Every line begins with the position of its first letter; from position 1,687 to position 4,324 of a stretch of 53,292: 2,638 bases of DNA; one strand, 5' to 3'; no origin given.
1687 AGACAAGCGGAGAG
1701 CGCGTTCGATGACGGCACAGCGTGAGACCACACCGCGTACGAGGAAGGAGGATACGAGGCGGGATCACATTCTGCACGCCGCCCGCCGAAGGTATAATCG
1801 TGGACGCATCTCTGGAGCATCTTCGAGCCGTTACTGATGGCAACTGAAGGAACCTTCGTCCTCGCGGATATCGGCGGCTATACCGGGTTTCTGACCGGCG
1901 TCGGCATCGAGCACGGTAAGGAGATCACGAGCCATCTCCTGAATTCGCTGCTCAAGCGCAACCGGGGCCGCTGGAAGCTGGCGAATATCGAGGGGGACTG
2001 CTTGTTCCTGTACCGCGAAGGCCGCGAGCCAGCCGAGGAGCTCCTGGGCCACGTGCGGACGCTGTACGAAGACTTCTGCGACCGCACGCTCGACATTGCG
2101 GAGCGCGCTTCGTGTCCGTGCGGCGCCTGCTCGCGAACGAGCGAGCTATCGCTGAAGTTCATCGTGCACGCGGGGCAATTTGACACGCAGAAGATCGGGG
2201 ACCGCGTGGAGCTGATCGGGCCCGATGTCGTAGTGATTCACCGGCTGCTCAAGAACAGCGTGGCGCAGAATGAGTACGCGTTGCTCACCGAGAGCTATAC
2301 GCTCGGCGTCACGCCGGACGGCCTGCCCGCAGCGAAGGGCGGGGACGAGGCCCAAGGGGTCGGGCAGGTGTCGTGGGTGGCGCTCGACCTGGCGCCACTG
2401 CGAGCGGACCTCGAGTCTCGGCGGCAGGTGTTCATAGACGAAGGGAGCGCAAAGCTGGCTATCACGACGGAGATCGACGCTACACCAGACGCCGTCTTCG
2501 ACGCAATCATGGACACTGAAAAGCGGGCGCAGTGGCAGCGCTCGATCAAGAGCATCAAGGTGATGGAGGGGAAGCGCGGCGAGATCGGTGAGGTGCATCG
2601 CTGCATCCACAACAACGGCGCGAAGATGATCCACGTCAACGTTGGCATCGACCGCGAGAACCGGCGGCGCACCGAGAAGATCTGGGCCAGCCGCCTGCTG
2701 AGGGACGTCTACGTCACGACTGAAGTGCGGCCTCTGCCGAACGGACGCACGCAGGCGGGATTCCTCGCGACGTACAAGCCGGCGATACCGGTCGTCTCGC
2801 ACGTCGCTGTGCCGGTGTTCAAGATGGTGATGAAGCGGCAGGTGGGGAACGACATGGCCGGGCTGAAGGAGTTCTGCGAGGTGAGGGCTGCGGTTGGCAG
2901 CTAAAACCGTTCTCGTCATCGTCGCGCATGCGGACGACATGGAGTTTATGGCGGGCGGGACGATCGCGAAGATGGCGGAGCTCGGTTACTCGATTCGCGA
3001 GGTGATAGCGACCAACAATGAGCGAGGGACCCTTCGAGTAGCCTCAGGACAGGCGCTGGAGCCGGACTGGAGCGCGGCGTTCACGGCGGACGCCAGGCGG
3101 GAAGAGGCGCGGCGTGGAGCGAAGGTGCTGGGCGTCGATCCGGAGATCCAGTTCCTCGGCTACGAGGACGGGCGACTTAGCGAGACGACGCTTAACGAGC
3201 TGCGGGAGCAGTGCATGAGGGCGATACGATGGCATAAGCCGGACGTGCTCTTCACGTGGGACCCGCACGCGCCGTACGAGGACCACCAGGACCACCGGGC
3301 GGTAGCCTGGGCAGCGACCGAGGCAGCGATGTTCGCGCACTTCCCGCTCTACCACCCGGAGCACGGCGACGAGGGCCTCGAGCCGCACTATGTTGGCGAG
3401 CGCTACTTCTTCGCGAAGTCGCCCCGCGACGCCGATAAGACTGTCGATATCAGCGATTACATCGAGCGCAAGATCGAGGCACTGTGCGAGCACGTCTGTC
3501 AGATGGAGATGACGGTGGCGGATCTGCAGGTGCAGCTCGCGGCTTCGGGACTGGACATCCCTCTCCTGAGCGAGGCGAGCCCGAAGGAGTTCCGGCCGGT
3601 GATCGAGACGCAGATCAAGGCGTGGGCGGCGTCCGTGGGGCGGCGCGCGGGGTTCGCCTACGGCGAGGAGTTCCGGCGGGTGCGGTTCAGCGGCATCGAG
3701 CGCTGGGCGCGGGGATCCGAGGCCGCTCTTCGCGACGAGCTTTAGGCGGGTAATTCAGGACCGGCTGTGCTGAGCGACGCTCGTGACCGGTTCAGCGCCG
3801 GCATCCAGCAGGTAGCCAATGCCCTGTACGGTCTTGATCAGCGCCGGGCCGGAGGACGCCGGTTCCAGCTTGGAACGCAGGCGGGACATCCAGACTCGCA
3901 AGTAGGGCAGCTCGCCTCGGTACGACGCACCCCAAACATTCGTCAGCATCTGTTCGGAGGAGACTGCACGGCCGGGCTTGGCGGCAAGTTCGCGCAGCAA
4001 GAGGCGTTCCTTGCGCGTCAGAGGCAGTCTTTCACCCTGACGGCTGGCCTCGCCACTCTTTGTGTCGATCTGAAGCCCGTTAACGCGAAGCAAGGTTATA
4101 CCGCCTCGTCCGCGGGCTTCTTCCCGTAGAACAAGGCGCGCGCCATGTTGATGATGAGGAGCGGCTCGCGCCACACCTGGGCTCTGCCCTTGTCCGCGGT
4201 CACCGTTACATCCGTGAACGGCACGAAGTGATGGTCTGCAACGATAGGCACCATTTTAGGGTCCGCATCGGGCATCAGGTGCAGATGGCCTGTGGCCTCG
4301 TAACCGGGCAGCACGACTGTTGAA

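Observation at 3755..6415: Compact four-gene c-di-GMP operon ending in an unknown protein and a receiverless OmpR-type DNA-binding protein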

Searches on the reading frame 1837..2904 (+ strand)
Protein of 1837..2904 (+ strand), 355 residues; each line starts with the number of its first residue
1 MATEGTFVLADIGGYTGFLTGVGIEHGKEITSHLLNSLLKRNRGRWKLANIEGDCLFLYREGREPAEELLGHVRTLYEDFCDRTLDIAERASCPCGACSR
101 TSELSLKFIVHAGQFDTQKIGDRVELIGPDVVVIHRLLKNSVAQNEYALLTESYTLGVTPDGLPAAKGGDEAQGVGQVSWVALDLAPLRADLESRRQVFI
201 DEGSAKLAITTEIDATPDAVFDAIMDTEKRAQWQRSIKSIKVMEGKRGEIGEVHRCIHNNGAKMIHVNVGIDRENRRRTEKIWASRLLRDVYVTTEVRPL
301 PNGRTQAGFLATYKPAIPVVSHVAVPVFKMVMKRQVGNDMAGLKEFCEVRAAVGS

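Call 3: search_protein_families(library=pfam, proteins=[window:1837-2904:+], max_evalue=0.01)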
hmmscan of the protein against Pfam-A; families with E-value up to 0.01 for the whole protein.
window:1837-2904:+ (355 aa): 2 families
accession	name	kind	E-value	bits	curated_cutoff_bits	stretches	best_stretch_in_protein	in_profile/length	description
PF10851.13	DUF2652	-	1.4e-32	112.6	22.1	1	33-147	3-118/118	Protein of unknown function (DUF2652)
PF10604.15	Polyketide_cyc2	-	2.3e-09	38.1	27.4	1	206-345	3-139/142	Polyketide cyclase / dehydrase and lipid transport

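Call 84: search_solved_structures(query=window:1837-2904:+, max_evalue=1)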
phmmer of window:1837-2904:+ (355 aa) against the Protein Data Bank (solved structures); distinct sequences matched with E-value up to 1: 0.

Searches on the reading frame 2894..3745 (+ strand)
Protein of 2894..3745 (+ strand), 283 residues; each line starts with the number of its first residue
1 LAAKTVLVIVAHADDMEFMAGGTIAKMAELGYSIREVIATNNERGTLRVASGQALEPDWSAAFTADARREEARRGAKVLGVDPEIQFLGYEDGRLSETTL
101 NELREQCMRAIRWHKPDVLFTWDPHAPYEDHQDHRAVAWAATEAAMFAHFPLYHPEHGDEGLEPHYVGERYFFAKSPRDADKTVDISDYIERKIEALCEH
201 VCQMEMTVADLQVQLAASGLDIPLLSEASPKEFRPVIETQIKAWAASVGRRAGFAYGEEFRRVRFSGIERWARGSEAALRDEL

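Call 3: search_protein_families(library=pfam, proteins=[window:2894-3745:+], max_evalue=0.01)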
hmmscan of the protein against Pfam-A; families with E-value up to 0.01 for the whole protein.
window:2894-3745:+ (283 aa): 1 family
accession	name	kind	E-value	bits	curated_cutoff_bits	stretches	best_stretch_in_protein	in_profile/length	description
PF02585.22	PIG-L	-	1.4e-27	97.2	28.2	1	7-144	1-128/129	GlcNAc-PI de-N-acetylase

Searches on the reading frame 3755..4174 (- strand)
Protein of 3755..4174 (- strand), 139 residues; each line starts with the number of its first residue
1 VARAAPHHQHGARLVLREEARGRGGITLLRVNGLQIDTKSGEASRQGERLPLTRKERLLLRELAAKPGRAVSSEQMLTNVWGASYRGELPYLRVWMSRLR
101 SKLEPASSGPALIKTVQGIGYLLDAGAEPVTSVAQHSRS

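Call 3: search_protein_families(library=pfam, proteins=[window:3755-4174:-], max_evalue=0.01)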
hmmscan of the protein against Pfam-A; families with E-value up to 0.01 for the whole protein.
window:3755-4174:- (139 aa): 1 family
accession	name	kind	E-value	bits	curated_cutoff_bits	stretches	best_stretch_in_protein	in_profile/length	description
PF00486.34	Trans_reg_C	-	1.7e-20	73.3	26.2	1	47-123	1-77/77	Transcriptional regulatory protein, C terminal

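Call 5: search_protein_families(library=pfam, proteins=[window:3755-4093:-], max_evalue=10)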
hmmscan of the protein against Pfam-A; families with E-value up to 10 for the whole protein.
window:3755-4093:- (112 aa): 1 family
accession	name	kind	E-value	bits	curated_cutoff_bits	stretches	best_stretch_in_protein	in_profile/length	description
PF00486.34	Trans_reg_C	-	9.6e-21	74.1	26.2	1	20-96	1-77/77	Transcriptional regulatory protein, C terminal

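Call 6: search_protein_families(library=ncbifam, proteins=[window:3755-4093:-], max_evalue=1)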
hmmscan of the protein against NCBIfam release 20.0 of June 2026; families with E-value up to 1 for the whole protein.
window:3755-4093:- (112 aa): 38 families (the best 25 are shown)
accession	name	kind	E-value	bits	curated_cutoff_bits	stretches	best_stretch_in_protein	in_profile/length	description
NF040689.1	MtrAB_MtrA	equivalog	1.1e-17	64.1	300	1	2-94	124-216/219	MtrAB system response regulator MtrA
NF045944.1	ResRegRpaBCyano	equivalog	6.4e-17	61.7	330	1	2-96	131-227/229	response regulator transcription factor RpaB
NF045914.1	RespRegNblR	equivalog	5.4e-16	58.9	300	1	2-96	132-225/228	response regulator transcription factor NblR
NF040534.1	resp_reg_YycF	equivalog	2.2e-14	53.3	340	1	2-97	133-228/231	response regulator YycF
NF033117.2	vanR_ACDEGLN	exception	2.8e-14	53.3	350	1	3-96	132-225/226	VanR-ABDEGLN family response regulator transcription factor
TIGR01387.1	cztR_silR_copR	subfamily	2.1e-13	50.4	279.2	1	2-96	125-218/218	heavy metal response regulator transcription factor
NF041733.1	resp_reg_CseB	equivalog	2.3e-13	50.1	350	1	2-96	137-226/228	two-component system response regulator CseB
NF008567.0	PRK11517.1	equivalog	3.2e-13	49.6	353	1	2-98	125-220/223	response regulator transcription factor HprR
TIGR02154.1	PhoB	equivalog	1.6e-12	47.2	296.2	1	2-97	132-226/226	phosphate regulon transcriptional regulator PhoB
NF007820.0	PRK10529.1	equivalog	5.8e-12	45.5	325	1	3-94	130-221/225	two-component system response regulator KdpE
NF007977.0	PRK10701.1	equivalog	2.9e-11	43.3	330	1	2-98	139-235/241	two-component system response regulator RstA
NF008296.0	PRK11083.1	equivalog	1.3e-10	41.1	273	1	5-97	134-226/228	two-component system response regulator CreB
NF000404.1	vanR-D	exception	6.1e-10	39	500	1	4-96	138-230/232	vancomycin resistance response regulator transcription factor VanR-D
NF007346.1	PRK09836.1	equivalog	1.3e-09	38.2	420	1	2-98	128-223/227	copper/silver response regulator transcription factor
NF033120.0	vanR_FM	exception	1.5e-09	37.8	460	1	3-96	136-229/231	vancomycin resistance response regulator transcription factor, VanR-F/VanR-M family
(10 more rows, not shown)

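Call 54: find_homologous_proteins(query=window:3755-4093:-, max_evalue=0.00001)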
Query window:3755-4093:- (112 aa): 24 proteins with E <= 0.00001 among 40 candidates.
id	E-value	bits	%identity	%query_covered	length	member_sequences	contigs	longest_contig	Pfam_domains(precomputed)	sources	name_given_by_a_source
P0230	5.3e-64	231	99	100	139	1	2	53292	PF00486.35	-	-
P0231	2.6e-63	229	99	100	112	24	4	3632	PF00486.35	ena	-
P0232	7.5e-60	218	94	99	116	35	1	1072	PF00486.35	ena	-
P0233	3.5e-58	212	92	100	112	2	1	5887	PF00486.35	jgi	jgi:two-component system KDP operon response regulator KdpE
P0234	4.5e-55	202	89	97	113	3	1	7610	PF00486.35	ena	-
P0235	1.6e-54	201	88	97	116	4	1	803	PF00486.35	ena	-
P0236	1.1e-53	198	87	100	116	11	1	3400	PF00486.35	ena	-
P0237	6.3e-53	195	86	96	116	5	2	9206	PF00486.35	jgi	-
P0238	1.9e-52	194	84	97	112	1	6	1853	PF00486.35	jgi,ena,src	-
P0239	6.8e-51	189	86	95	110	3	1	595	PF00486.35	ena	-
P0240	1.1e-47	179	82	93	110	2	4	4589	PF00486.35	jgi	jgi:two-component system KDP operon response regulator KdpE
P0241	3.3e-43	164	75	94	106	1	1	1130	PF00486.35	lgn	-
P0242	1.5e-42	162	73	94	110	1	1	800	PF00486.35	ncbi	-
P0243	6.3e-41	157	71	96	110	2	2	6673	PF00486.35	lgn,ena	-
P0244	6.4e-39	150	69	94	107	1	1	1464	PF00486.35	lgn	-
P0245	2.5e-38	149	69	94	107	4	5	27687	PF00486.35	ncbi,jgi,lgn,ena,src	-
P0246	1.2e-37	146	69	94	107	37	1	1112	PF00486.35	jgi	jgi:DNA-binding response OmpR family regulator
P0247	1.2e-37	146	68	94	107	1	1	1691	PF00486.35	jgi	jgi:two-component system KDP operon response regulator KdpE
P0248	4.5e-37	144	65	96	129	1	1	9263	PF00486.35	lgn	-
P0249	2.0e-36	142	68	94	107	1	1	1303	PF00486.35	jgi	jgi:two-component system KDP operon response regulator KdpE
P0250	2.0e-36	142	66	94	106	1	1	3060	PF00486.35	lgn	-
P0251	2.4e-35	139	68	92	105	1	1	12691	PF00486.35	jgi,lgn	jgi:two-component system KDP operon response regulator KdpE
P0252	4.8e-35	138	68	90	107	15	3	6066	PF00486.35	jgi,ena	-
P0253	3.0e-32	129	73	79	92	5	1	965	PF00486.35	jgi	-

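Call 77: search_protein_families(library=padloc, proteins=[window:3755-4093:-], max_evalue=0.01)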
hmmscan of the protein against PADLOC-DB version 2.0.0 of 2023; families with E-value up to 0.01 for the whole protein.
window:3755-4093:- (112 aa): 0 families
